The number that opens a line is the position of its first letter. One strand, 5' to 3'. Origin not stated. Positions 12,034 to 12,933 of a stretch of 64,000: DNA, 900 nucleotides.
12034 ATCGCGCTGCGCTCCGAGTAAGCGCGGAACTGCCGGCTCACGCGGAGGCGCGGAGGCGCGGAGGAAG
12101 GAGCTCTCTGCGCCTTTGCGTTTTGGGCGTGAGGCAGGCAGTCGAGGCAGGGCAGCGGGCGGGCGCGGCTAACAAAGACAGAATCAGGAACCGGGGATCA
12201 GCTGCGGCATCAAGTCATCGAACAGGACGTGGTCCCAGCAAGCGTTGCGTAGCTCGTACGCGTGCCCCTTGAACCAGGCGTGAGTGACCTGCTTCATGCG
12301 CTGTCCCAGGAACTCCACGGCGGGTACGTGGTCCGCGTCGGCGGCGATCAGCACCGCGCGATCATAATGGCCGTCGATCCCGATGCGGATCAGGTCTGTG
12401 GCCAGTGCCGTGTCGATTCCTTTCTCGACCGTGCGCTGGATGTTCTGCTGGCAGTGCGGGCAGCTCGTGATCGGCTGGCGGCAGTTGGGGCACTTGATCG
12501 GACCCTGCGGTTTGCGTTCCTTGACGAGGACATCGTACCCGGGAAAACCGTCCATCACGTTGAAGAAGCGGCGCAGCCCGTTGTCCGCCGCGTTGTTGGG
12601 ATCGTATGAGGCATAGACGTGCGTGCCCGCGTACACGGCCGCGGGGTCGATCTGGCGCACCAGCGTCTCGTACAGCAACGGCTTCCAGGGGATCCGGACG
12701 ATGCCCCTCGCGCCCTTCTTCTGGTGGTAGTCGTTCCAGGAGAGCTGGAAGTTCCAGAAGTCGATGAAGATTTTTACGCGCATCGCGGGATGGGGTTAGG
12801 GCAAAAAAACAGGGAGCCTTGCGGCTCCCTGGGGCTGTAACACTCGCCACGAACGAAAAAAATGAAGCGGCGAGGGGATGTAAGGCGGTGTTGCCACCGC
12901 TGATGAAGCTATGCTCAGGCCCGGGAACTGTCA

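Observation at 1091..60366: Dispersed 8-nt tandem arrays (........)n occur as long-range inverted pairs that bracket whole intergenic spacers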

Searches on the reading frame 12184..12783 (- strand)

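Call 11: search_protein_families(library=pfam, proteins=[window:12184-12783:-])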
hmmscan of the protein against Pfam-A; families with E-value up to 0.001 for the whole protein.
window:12184-12783:- (199 aa): 1 family
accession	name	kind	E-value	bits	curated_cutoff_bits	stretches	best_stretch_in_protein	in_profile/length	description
PF01936.24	NYN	-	1.9e-09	38.6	24.2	1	105-183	71-139/145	NYN domain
